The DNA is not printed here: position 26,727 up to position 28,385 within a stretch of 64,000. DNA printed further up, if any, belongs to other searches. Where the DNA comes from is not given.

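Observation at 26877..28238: Highly divergent beta-tubulin paralog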

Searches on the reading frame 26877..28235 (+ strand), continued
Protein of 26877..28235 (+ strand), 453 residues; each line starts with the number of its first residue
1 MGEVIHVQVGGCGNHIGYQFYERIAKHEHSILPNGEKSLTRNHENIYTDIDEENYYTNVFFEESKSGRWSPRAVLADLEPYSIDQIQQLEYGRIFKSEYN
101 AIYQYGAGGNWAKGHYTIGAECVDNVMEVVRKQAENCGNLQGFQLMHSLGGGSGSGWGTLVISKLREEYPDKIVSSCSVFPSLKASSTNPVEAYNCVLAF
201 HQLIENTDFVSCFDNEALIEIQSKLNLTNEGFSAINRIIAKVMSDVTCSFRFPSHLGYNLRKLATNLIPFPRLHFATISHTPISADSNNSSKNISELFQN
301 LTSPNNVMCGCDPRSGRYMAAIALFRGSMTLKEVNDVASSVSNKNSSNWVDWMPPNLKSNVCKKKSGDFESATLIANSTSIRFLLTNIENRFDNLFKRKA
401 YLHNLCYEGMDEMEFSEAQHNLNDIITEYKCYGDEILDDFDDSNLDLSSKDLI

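Call 5: find_homologous_proteins(query=window:26877-28235:+, max_evalue=1e-20)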
Query window:26877-28235:+ (453 aa): 5929 proteins with E <= 1e-20 among 8000 candidates; the best 120 are listed.
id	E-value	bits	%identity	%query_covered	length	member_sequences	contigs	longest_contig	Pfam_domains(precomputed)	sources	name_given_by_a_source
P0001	0.0e+0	1017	98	100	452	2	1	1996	PF00091.32,PF03953.23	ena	-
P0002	1.2e-220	751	46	96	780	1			PF10644.16,PF14881.13,PF13809.13,PF00091.32,PF03953.23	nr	nr:unnamed protein product [Callosobruchus chinensis]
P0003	1.3e-220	751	46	96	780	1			PF10644.16,PF14881.13,PF13809.13,PF00091.32,PF03953.23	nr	nr:unnamed protein product [Callosobruchus chinensis]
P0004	2.1e-215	734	45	100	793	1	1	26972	PF10644.16,PF14881.13,PF13809.13,PF00091.32,PF03953.23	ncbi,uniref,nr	ncbi:hypothetical protein TSAR_000622 [Trichomalopsis sarcophagae]|uniref:Tubulin beta chain n=2 Tax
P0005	9.5e-213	725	45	92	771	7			PF10644.16,PF14881.13,PF13809.13,PF00091.32,PF03953.23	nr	nr:unnamed protein product [Callosobruchus chinensis]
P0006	3.4e-210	717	48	94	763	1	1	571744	PF10644.16,PF14881.13,PF00091.32,PF03953.23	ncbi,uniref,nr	ncbi:unnamed protein product [Cladocopium goreaui]|uniref:Tubulin beta chain n=1 Tax=Cladocopium gor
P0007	1.3e-203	695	46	93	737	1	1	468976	PF10644.16,PF14881.13,PF13809.13,PF00091.32,PF03953.23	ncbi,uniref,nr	ncbi:Tubulin beta-1 chain [Papilio machaon]|uniref:Tubulin beta-1 chain n=3 Tax=Neoptera TaxID=33340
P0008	2.0e-200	685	47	97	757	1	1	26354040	PF10644.16,PF00091.32,PF03953.23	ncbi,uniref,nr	ncbi:hypothetical protein NHX12_022245 [Muraenolepis orangiensis]|uniref:Tubulin beta chain n=1 Tax=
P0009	2.3e-195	668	46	92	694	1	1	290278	PF14881.13,PF00091.32,PF03953.23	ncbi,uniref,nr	ncbi:unnamed protein product [Cladocopium goreaui]|uniref:Tubulin beta chain n=1 Tax=Cladocopium gor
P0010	3.9e-192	657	49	68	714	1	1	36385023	PF10644.16,PF14881.13,PF13809.13,PF00091.32,PF03953.23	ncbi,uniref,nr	ncbi:hypothetical protein F7725_007709 [Dissostichus mawsoni]|uniref:Tubulin/FtsZ GTPase domain-cont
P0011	1.5e-183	629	48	97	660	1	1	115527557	PF00091.32,PF03953.23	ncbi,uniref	ncbi:hypothetical protein SSX86_009354 [Deinandra increscens subsp. villosa]|uniref:Tubulin beta cha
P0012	4.6e-183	627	47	96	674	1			PF10644.16,PF14881.13,PF13809.13,PF00091.32,PF03953.23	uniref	uniref:Tubulin, beta 3 n=1 Tax=Pan troglodytes TaxID=9598 RepID=K7CSL4_PANTR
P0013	1.5e-181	622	47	68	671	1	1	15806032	PF10644.16,PF14881.13,PF13809.13,PF00091.32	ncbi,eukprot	ncbi:hypothetical protein TCAL_01258, partial [Tigriopus californicus]|eukprot:TCALIF_01258-PA prote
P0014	5.3e-173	594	45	91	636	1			PF00091.32,PF03953.23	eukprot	eukprot:CAMPEP_0197076684 /NCGR_PEP_ID=MMETSP1384-20130603/212240_1 /TAXON_ID=29189 /ORGANISM="Ammon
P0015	3.5e-172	591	46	95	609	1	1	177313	PF10644.16,PF14881.13,PF00091.32,PF03953.23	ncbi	ncbi:Tubulin beta chain, partial [Operophtera brumata]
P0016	8.3e-172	590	41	95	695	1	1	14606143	PF10644.16,PF00091.32,PF03953.23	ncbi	ncbi:hypothetical protein ACHWQZ_G016074 [Mnemiopsis leidyi]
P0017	1.5e-170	586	48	63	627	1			PF00091.32,PF03953.23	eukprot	eukprot:CAMPEP_0205833608 /NCGR_PEP_ID=MMETSP0206-20130828/50107_1 /ASSEMBLY_ACC=CAM_ASM_000279 /TAX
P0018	1.0e-166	573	47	90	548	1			PF14881.13,PF13809.13,PF00091.32,PF03953.23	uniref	uniref:Tubulin beta chain n=1 Tax=Denticeps clupeoides TaxID=299321 RepID=A0AAY4DLJ1_9TELE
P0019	3.1e-166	572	47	90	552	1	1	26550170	PF14881.13,PF13809.13,PF00091.32,PF03953.23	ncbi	ncbi:tubulin beta-4B chain-like, partial [Lepidogalaxias salamandroides]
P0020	3.1e-166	572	47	90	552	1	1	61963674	PF14881.13,PF13809.13,PF00091.32,PF03953.23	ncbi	ncbi:tubulin beta-4B chain-like, partial [Lepidogalaxias salamandroides]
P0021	1.4e-165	570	44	92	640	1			PF14881.13,PF13809.13,PF00091.32,PF03953.23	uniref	uniref:Tubulin beta 2B class IIb n=7 Tax=Amniota TaxID=32524 RepID=A0A2K6N6E1_RHIBE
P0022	2.7e-163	562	48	96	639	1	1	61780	PF14881.13,PF13809.13,PF00091.32,PF03953.23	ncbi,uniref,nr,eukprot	ncbi:Tubulin beta chain [Tetrabaena socialis]|uniref:Tubulin beta chain n=3 Tax=Viridiplantae TaxID=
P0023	1.5e-162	560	47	96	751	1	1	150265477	PF10644.16,PF00091.32,PF03953.23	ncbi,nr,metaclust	ncbi:tubulin beta-1 chain-like [Parus major]|nr:tubulin beta-1 chain-like [Parus major]|metaclust:st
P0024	2.6e-162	559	46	95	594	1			PF10644.16,PF00091.32,PF03953.23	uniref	uniref:Putative tubulin beta-1 chain n=5 Tax=Eukaryota TaxID=2759 RepID=A0A1B0CRY4_LUTLO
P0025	3.9e-160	552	47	96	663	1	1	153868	PF10644.16,PF00091.32,PF03953.23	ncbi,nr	ncbi:Tubulin beta-2A chain [Sciurus carolinensis]|nr:Tubulin beta-2A chain [Sciurus carolinensis]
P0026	6.3e-160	551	47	93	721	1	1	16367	PF00091.32,PF03953.23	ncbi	ncbi:BTU1, partial [Symbiodinium sp. KB8]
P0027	2.9e-153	529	47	96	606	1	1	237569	PF10644.16,PF00091.32,PF03953.23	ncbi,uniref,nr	ncbi:unnamed protein product [Polarella glacialis]|uniref:Tubulin beta chain n=3 Tax=Polarella glaci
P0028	1.5e-150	520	-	-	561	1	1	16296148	PF14881.13,PF00091.32,PF03953.23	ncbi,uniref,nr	ncbi:hypothetical protein TCAL_10343 [Tigriopus californicus]|uniref:Tubulin/FtsZ GTPase domain-cont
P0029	1.7e-150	520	-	-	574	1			PF14881.13,PF00091.32,PF03953.23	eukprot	eukprot:TCALIF_10343-PA protein Name:"Similar to Tubulin beta-1 chain (Manduca sexta)" AED:0.18 eAED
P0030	8.1e-148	511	46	60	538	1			PF13809.13,PF00091.32,PF03953.23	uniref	uniref:Tubulin beta chain n=1 Tax=Rhinopithecus roxellana TaxID=61622 RepID=A0A2K6NEC7_RHIRO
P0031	1.5e-147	510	48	93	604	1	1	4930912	PF00091.32,PF03953.23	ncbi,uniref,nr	ncbi:unnamed protein product [Effrenium voratum]|uniref:Tubulin beta chain n=3 Tax=Effrenium voratum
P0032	3.9e-143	496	47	93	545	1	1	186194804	PF10644.16,PF00091.32,PF03953.23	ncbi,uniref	ncbi:tubulin beta-4B chain-like isoform X1 [Hemitrygon akajei]|uniref:tubulin beta-4B chain-like iso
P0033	5.6e-143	495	47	93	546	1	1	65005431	PF10644.16,PF00091.32,PF03953.23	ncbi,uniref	ncbi:tubulin beta-4 chain-like isoform X2 [Mobula birostris]|uniref:tubulin beta-4 chain-like isofor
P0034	9.8e-143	494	-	-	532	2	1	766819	PF14881.13,PF13809.13,PF00091.32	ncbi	ncbi:unnamed protein product, partial [Leptidea sinapis]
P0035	1.4e-138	481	48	73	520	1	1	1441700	PF00091.32,PF03953.23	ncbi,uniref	ncbi:LOW QUALITY PROTEIN: putative Tubulin/FtsZ family, GTPase domain/Tubulin C-terminal domain cont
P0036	3.8e-138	479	45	93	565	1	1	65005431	PF10644.16,PF00091.32,PF03953.23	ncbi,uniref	ncbi:tubulin beta-4B chain-like isoform X1 [Mobula birostris]|uniref:tubulin beta-4B chain-like isof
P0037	5.7e-138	479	-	-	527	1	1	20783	PF00091.32,PF03953.23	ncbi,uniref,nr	ncbi:unnamed protein product [Rotaria socialis]|uniref:Tubulin beta chain n=5 Tax=Rotaria TaxID=2316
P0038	1.2e-136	474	47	60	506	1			PF00091.32,PF03953.23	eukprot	eukprot:CAMPEP_0113867962 /NCGR_PEP_ID=MMETSP0780_2-20120614/713_1 /TAXON_ID=652834 /ORGANISM="Palpi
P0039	3.6e-136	473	42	96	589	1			PF00091.32,PF03953.23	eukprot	eukprot:CAMPEP_0185211104 /NCGR_PEP_ID=MMETSP1140-20130426/66858_1 /TAXON_ID=298111 /ORGANISM="Pavlo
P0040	8.0e-136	472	43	95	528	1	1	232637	PF10644.16,PF00091.32,PF03953.23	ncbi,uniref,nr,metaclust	ncbi:Tubulin beta-1 chain [Papilio machaon]|uniref:Tubulin beta chain n=1 Tax=Papilio machaon TaxID=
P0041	4.1e-135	469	41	97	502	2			PF10644.16,PF00091.32,PF03953.23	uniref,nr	uniref:Tubulin beta chain n=1 Tax=Daphnia galeata TaxID=27404 RepID=A0A8J2RU20_9CRUS|nr:unnamed prot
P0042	7.4e-135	468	47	95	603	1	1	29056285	PF10644.16,PF00091.32,PF03953.23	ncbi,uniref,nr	ncbi:hypothetical protein HF521_018632 [Silurus meridionalis]|uniref:Tubulin beta chain n=1 Tax=Silu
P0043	2.1e-134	467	46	71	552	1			PF00091.32,PF03953.23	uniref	uniref:Tubulin beta chain n=1 Tax=Anas zonorhyncha TaxID=75864 RepID=A0A8B9U2S2_9AVES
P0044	2.8e-132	460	47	96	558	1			PF10644.16,PF00091.32,PF03953.23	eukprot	eukprot:CAMPEP_0195039768 /NCGR_PEP_ID=MMETSP0326_2-20130528/79976_1 /TAXON_ID=2866 ORGANISM="Crypth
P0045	1.5e-131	458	51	95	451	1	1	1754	PF10644.16,PF00091.32,PF03953.23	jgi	-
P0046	1.8e-130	454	47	100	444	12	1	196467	PF00091.32,PF03953.23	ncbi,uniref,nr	ncbi:hypothetical protein GpartN1_g5894.t1 [Galdieria partita]|uniref:Tubulin beta chain n=1 Tax=Gal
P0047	3.8e-130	453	42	96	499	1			PF10644.16,PF00091.32,PF03953.23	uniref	uniref:Tubulin beta chain n=1 Tax=Callithrix jacchus TaxID=9483 RepID=A0A8I3WLG8_CALJA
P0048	4.0e-130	453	44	98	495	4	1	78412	PF10644.16,PF00091.32,PF03953.23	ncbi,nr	ncbi:Tubulin/FtsZ GTPase domain [Trinorchestia longiramus]|nr:Tubulin/FtsZ GTPase domain [Trinorches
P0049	1.1e-129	451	50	96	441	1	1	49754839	PF00091.32,PF03953.23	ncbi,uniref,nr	ncbi:tubulin beta-1 chain-like [Cynara cardunculus var. scolymus]|uniref:tubulin beta-1 chain-like n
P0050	4.6e-129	449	48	95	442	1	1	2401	PF10644.16,PF00091.32,PF03953.23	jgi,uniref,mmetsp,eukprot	uniref:Tubulin beta chain n=1 Tax=Timspurckia oligopyrenoides TaxID=708627 RepID=A0A7S1ESU4_9RHOD|mm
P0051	6.3e-129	449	49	97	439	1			PF10644.16,PF00091.32,PF03953.23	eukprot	eukprot:CAMPEP_0174901766 /NCGR_PEP_ID=MMETSP0167-20121228/35626_1 /TAXON_ID=38298 /ORGANISM="Rhodel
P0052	1.1e-128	448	48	95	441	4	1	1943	PF00091.32,PF03953.23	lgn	-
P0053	1.5e-128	448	48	98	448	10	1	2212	PF00091.32,PF03953.23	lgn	-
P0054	1.7e-128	447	49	97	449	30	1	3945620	PF00091.32,PF03953.23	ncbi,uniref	ncbi:hypothetical protein ACQ4LE_003934 [Meloidogyne hapla]|uniref:Tubulin beta chain n=1 Tax=Meloid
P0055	1.7e-128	447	48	98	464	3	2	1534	PF00091.32,PF03953.23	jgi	-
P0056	2.6e-128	447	49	95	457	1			PF00091.32,PF03953.23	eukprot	eukprot:jgi/Galph1/1508/GphlegSOOS_G189.1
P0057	5.1e-128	446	45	96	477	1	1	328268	PF00091.32,PF03953.23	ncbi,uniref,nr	ncbi:unnamed protein product [Rotaria socialis]|uniref:Tubulin beta chain n=3 Tax=Rotaria socialis T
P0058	6.7e-128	445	47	99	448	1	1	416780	PF00091.32,PF03953.23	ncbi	ncbi:hypothetical protein ABK040_003242 [Willaertia magna]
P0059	8.2e-128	445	43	93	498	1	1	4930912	PF00091.32,PF03953.23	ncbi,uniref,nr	ncbi:unnamed protein product [Effrenium voratum]|uniref:Tubulin beta chain n=1 Tax=Effrenium voratum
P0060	9.0e-128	445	41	97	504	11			PF10644.16,PF00091.32,PF03953.23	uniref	uniref:Tubulin beta chain n=1 Tax=Anopheles stephensi TaxID=30069 RepID=A0A182YP09_ANOST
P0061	9.2e-128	445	43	97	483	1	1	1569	PF00091.32,PF03953.23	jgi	-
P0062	1.1e-127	445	49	97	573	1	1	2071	PF10644.16,PF00240.30,PF01020.24,PF00091.32,PF03953.23,PF11976.15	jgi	-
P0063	1.1e-127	445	49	95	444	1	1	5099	PF00091.32,PF03953.23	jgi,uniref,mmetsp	uniref:Tubulin beta chain n=1 Tax=Compsopogon caeruleus TaxID=31354 RepID=A0A7S1XBS8_9RHOD|mmetsp:Tr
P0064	1.1e-127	445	47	97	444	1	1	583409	PF10644.16,PF00091.32,PF03953.23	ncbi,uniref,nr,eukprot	ncbi:Tubulin beta-1 chain [Porphyridium purpureum]|uniref:Tubulin beta chain n=1 Tax=Porphyridium pu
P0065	1.1e-127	445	49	95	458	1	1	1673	PF10644.16,PF00091.32,PF03953.23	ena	-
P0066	1.2e-127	445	49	97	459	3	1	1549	PF10644.16,PF00091.32,PF03953.23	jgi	-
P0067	1.2e-127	445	48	98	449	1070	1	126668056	PF00091.32,PF03953.23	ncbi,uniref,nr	ncbi:Tubulin beta chain [Heracleum sosnowskyi]|uniref:Tubulin beta chain n=1 Tax=Heracleum sosnowsky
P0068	1.5e-127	444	49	96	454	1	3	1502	PF10644.16,PF00091.32,PF03953.23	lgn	-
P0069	1.7e-127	444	48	98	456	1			PF00091.32,PF03953.23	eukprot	eukprot:gb/GECH01010686.1/.p1 GENE.gb/GECH01010686.1/~~gb/GECH01010686.1/.p1 ORF type:complete len:4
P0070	2.0e-127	444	50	97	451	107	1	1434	PF10644.16,PF00091.32,PF03953.23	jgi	jgi:tubulin beta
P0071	2.0e-127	444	42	98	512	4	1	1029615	PF10644.16,PF00091.32,PF03953.23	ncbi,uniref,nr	ncbi:hypothetical protein AWZ03_004331 [Drosophila navojoa]|uniref:Tubulin beta chain n=1 Tax=Drosop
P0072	2.6e-127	444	47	100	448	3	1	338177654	PF10644.16,PF00091.32,PF03953.23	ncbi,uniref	ncbi:tubulin beta chain [Aedes albopictus]|uniref:Tubulin beta chain n=1 Tax=Aedes albopictus TaxID=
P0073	2.9e-127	443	49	97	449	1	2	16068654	PF10644.16,PF00091.32,PF03953.23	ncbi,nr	ncbi:Tubulin beta chain [Aphelenchoides besseyi]|nr:Tubulin beta chain [Aphelenchoides besseyi] KAI6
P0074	2.9e-127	443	48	97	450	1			PF10644.16,PF00091.32,PF03953.23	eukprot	eukprot:TRINITY_DN162_c0_g1_i1.p1 TRINITY_DN162_c0_g1~~TRINITY_DN162_c0_g1_i1.p1 ORF type:complete l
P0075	3.2e-127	443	49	98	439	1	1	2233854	PF00091.32,PF03953.23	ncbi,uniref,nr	ncbi:tubulin subunit beta [Theileria orientalis]|uniref:Tubulin beta chain n=1 Tax=Theileria orienta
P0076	3.3e-127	443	49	96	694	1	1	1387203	PF00091.32,PF03953.23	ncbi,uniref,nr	ncbi:tubulin beta chain [Striga asiatica]|uniref:Tubulin beta chain n=1 Tax=Striga asiatica TaxID=41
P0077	3.5e-127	443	48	96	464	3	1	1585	PF10644.16,PF00091.32,PF03953.23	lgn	-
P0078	4.1e-127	443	48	96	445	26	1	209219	PF10644.16,PF00091.32,PF03953.23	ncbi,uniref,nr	ncbi:hypothetical protein GpartN1_g5275.t1 [Galdieria partita]|uniref:Tubulin beta chain n=1 Tax=Gal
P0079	4.5e-127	443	47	96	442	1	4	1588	PF00091.32,PF03953.23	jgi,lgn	-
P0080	4.6e-127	443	48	95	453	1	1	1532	PF00091.32,PF03953.23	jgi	-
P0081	5.7e-127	442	48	97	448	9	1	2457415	PF10644.16,PF00091.32,PF03953.23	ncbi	ncbi:unnamed protein product, partial [Mesorhabditis spiculigera]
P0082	6.0e-127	442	47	100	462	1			PF10644.16,PF00091.32,PF03953.23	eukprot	eukprot:TRINITY_DN211_c0_g1_i1.p1 TRINITY_DN211_c0_g1~~TRINITY_DN211_c0_g1_i1.p1 ORF type:complete l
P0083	6.1e-127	442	48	98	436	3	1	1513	PF00091.32,PF03953.23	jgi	-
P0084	6.6e-127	442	48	99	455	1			PF10644.16,PF00091.32,PF03953.23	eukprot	eukprot:TRINITY_DN7_c0_g1_i1.p1 TRINITY_DN7_c0_g1~~TRINITY_DN7_c0_g1_i1.p1 ORF type:complete len:456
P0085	6.7e-127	442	48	97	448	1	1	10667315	PF10644.16,PF00091.32,PF03953.23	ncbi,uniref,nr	ncbi:hypothetical protein L596_007761 [Steinernema carpocapsae]|uniref:Tubulin beta chain n=1 Tax=St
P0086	6.8e-127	442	48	97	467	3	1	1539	PF10644.16,PF00091.32,PF03953.23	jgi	-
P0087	8.8e-127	442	48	97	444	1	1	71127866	PF00091.32,PF03953.23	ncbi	ncbi:hypothetical protein V2J09_014671 [Rumex salicifolius]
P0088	9.0e-127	442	49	97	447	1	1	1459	PF10644.16,PF00091.32,PF03953.23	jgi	-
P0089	1.1e-126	442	48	97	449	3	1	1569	PF00091.32,PF03953.23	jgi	jgi:tubulin beta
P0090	1.4e-126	441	49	96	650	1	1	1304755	PF00091.32,PF03953.23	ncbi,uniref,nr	ncbi:tubulin/FtsZ family, GTPase domain-containing protein [Ditylenchus destructor]|uniref:Tubulin/F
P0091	1.5e-126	441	48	100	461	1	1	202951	PF00091.32,PF03953.23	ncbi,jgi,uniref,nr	ncbi:tubulin beta chain, putative [Acanthamoeba castellanii str. Neff]|jgi:tubulin beta|uniref:Tubul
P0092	1.6e-126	441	49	98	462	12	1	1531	PF00091.32,PF03953.23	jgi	-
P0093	1.6e-126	441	48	98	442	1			PF00091.32,PF03953.23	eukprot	eukprot:GHVH01015439.1.p1 GENE.GHVH01015439.1~~GHVH01015439.1.p1 ORF type:complete len:443 (-),score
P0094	2.0e-126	441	49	95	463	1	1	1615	PF10644.16,PF00091.32,PF03953.23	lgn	-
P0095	2.0e-126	441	48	97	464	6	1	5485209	PF00091.32,PF03953.23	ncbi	ncbi:hypothetical protein ACQ4LE_001458 [Meloidogyne hapla]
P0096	2.1e-126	441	48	97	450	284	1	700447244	PF00091.32,PF03953.23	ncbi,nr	ncbi:unnamed protein product [Lathyrus sativus]|nr:unnamed protein product [Lathyrus sativus]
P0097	2.5e-126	440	49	96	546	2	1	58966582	PF00091.32,PF03953.23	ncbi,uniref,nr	ncbi:hypothetical protein MUK42_14959 [Musa troglodytarum]|uniref:Tubulin beta chain n=1 Tax=Musa tr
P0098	2.6e-126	440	49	97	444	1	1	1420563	PF00091.32,PF03953.23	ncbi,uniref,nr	ncbi:tubulin beta chain [Hylaeus volcanicus]|uniref:tubulin beta chain n=1 Tax=Hylaeus volcanicus Ta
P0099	2.6e-126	440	49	97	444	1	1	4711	PF00091.32,PF03953.23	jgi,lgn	jgi:tubulin beta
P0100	2.7e-126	440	49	95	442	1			PF10644.16,PF00091.32,PF03953.23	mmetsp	mmetsp:Transcript_9768/g.29696 ORF Transcript_9768/g.29696 Transcript_9768/m.29696 type:complete len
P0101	2.8e-126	440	49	96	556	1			PF00091.32,PF03953.23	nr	nr:tubulin beta-4 chain [Quercus suber]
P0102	2.9e-126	440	49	97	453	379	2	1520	PF10644.16,PF00091.32,PF03953.23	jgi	-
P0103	3.0e-126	440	49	95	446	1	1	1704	PF00091.32,PF03953.23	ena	-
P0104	3.3e-126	440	48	97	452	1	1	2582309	PF10644.16,PF00091.32,PF03953.23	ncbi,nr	ncbi:Tubulin beta chain [Aphelenchoides fujianensis]|nr:Tubulin beta chain [Aphelenchoides fujianens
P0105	3.3e-126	440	48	95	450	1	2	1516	PF10644.16,PF00091.32,PF03953.23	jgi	-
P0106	3.4e-126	440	48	97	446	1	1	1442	PF10644.16,PF00091.32,PF03953.23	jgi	jgi:tubulin beta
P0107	3.4e-126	440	48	97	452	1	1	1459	PF10644.16,PF00091.32,PF03953.23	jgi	jgi:tubulin beta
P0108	3.5e-126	440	49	95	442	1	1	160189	PF00091.32,PF03953.23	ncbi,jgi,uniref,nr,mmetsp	ncbi:tubulin beta subunit (nucleomorph) [Cryptomonas paramecium]|uniref:Tubulin beta chain n=1 Tax=C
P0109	4.0e-126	440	48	97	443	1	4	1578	PF00091.32,PF03953.23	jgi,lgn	jgi:tubulin beta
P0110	4.2e-126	440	49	96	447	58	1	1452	PF00091.32,PF03953.23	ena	-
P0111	4.4e-126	440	47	100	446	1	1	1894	PF00091.32,PF03953.23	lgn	-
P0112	4.4e-126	440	48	97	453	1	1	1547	PF00091.32,PF03953.23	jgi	jgi:tubulin beta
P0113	4.4e-126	440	48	96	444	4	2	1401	PF10644.16,PF00091.32,PF03953.23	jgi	-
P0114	4.8e-126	439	47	98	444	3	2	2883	PF00091.32,PF03953.23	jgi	jgi:tubulin beta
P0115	4.8e-126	439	49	98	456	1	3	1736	PF00091.32,PF03953.23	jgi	jgi:tubulin beta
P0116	4.8e-126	439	48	97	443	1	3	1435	PF00091.32,PF03953.23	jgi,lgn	jgi:tubulin beta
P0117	4.8e-126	439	48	97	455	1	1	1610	PF10644.16,PF00091.32,PF03953.23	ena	-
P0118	5.3e-126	439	48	97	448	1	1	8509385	PF10644.16,PF00091.32,PF03953.23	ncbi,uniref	ncbi:tubulin beta chain-like [Ochlerotatus camptorhynchus]|uniref:tubulin beta chain-like n=1 Tax=Oc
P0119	5.6e-126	439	48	97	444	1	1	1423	PF00091.32,PF03953.23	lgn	-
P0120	6.5e-126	439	49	96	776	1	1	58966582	PF00091.32,PF03953.23,PF07542.17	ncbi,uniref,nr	ncbi:hypothetical protein MUK42_14959 [Musa troglodytarum]|uniref:Beta-tubulin n=1 Tax=Musa troglody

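Call 6: list_cluster_members(proteins=[window:26877-28235:+])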
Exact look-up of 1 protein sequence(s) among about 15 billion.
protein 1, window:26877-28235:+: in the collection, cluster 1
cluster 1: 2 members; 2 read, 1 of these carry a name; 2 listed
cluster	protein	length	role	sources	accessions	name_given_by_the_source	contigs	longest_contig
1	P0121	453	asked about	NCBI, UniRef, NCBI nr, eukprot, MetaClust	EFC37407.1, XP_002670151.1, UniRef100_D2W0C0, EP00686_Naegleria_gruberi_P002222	beta-tubulin [Naegleria gruberi] | Beta-tubulin n=1 Tax=Naegleria gruberi TaxID=5762 RepID=D2W0C0_NAEGR | XP_002670151.1 beta-tubulin [Naegleria gruberi]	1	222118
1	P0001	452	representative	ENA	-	-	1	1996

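Call 34: search_protein_representatives(protein=window:26877-28235:+)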
Query: 453 residues. Proteins with E-value up to 0.001 (for the whole library): 12286; up to 1e-10: 6052; up to 1e-30: 1381. The best 150 are listed.
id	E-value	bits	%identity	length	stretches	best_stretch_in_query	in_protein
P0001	0.0e+00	1016.9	98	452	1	1-453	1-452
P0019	9.9e-167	571.8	52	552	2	65-439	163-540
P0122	2.8e-145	501.1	36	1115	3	74-436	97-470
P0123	7.9e-124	430.4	48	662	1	1-442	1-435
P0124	9.0e-122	423.6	48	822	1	1-441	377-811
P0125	6.2e-120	417.6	48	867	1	1-439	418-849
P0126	1.2e-119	416.6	48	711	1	1-439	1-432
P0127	3.3e-119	415.2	49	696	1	11-439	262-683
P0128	3.8e-119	415.0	49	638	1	1-426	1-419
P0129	1.2e-118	413.3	49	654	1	11-439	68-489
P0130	3.2e-118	411.9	49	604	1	1-426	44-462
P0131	1.2e-116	406.7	49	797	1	19-438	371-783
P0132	3.4e-116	405.2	49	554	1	48-438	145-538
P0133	1.5e-115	403.2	51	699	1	60-445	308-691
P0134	4.9e-115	401.4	48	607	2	8-334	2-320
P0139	1.6e-104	366.8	37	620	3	58-438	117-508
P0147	5.5e-95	335.3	41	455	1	3-435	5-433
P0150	1.0e-92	327.9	42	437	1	1-436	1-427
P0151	3.0e-92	326.3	36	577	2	3-442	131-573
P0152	1.3e-90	320.9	39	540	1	3-442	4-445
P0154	1.8e-90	320.4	40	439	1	50-433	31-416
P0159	7.3e-86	305.3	41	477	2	1-276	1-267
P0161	1.8e-84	300.7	39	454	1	1-430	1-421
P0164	1.8e-83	297.3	41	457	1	1-444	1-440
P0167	2.4e-82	293.7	37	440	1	1-433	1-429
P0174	1.2e-79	284.8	38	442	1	3-433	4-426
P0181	8.3e-78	278.7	36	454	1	1-442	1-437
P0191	9.0e-76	272.0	36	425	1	1-430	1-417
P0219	4.3e-73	263.2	37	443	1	1-435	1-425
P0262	1.9e-66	241.3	34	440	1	3-435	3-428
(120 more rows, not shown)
